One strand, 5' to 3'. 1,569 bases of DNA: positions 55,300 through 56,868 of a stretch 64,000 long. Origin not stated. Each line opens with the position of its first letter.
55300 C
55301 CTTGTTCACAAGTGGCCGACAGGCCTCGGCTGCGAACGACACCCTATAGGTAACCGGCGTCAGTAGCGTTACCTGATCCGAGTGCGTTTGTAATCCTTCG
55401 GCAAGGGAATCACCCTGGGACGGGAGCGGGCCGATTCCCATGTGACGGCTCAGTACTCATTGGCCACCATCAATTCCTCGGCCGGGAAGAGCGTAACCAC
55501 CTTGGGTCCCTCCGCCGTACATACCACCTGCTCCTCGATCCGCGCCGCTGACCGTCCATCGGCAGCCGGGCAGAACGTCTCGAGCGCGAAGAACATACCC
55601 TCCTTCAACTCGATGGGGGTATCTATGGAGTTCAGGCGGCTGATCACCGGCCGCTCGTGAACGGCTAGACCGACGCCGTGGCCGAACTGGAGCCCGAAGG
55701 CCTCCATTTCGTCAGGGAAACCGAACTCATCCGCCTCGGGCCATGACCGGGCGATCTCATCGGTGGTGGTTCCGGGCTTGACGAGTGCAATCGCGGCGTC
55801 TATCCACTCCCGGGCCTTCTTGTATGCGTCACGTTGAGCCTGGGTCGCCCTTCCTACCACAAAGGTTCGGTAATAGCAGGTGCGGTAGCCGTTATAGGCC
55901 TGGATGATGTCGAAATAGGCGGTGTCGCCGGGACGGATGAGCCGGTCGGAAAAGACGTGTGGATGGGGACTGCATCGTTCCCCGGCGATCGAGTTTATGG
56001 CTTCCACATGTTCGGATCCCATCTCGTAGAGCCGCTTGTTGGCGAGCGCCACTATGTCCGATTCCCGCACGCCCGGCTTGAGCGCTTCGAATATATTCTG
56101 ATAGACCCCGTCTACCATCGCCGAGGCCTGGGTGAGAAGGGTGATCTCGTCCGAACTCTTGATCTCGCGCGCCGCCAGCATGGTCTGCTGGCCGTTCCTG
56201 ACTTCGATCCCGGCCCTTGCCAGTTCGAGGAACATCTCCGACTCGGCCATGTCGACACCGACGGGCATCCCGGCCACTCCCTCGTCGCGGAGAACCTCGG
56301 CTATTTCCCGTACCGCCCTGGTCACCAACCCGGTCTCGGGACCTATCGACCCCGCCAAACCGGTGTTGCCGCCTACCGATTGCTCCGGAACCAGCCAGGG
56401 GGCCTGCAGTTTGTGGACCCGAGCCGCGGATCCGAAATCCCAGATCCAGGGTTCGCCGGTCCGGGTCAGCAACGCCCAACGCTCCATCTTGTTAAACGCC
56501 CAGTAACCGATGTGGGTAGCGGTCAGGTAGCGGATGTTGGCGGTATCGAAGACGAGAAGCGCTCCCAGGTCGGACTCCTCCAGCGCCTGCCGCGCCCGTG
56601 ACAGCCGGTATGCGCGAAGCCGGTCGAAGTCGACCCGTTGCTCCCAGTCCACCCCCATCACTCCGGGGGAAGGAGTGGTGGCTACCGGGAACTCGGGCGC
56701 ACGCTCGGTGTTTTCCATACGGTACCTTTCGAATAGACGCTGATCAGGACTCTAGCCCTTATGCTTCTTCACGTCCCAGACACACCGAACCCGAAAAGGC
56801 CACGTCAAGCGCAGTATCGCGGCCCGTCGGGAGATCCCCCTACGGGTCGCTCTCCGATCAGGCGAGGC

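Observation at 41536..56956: Terminal complementarity of each copy co-varies (CATGC/GCATG in D; TACGC/GCGTA in C; CACG/CGTG in F), plus a conserved internal mini-hairpin with variable loop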

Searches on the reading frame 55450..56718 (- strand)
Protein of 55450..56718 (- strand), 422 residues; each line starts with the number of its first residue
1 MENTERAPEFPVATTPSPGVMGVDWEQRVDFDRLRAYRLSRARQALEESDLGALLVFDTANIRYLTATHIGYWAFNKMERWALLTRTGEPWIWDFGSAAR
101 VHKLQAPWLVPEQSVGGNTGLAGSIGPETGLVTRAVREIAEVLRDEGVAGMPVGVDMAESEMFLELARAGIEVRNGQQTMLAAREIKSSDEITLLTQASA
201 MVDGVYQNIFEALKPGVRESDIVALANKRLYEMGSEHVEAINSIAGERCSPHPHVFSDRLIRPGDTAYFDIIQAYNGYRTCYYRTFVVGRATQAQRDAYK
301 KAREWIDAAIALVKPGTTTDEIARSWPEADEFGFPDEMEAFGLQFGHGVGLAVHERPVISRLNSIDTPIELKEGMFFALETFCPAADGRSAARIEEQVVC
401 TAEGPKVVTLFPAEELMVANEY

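Call 14: find_encoding_contigs(protein=window:55450-56718:-, flank=10000, max_places=10)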
Protein window:55450-56718:- (422 aa): 1 contig read that carries it; 1 place shown.
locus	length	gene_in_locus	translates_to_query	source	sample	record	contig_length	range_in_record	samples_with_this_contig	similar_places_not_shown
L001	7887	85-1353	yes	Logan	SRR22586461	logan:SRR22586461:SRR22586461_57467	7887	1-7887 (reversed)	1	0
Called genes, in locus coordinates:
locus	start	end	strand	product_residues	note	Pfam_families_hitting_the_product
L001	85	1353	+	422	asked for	PF01321:Creatinase_N (weak), PF00557:Peptidase_M24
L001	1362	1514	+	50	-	-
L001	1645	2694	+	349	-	PF13377:Peripla_BP_3 (faint), PF13407:Peripla_BP_4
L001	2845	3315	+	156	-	PF00903:Glyoxalase (weak), PF13669:Glyoxalase_4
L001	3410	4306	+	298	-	PF01261:AP_endonuc_2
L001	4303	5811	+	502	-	PF00005:ABC_tran, PF13304:AAA_21 (faint), PF00005:ABC_tran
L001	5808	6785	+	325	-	PF02653:BPD_transp_2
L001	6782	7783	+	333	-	PF02653:BPD_transp_2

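Call 15: search_protein_families(library=pfam, proteins=[window:55450-56718:-])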
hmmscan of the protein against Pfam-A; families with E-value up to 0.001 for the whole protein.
window:55450-56718:- (422 aa): 2 families
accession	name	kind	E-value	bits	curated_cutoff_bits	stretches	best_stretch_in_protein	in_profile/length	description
PF00557.29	Peptidase_M24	-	1.6e-38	133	23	1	195-402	3-208/208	Metallopeptidase family M24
PF01321.24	Creatinase_N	-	3.2e-06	28.1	22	1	38-158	1-96/128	Creatinase/Prolidase N-terminal domain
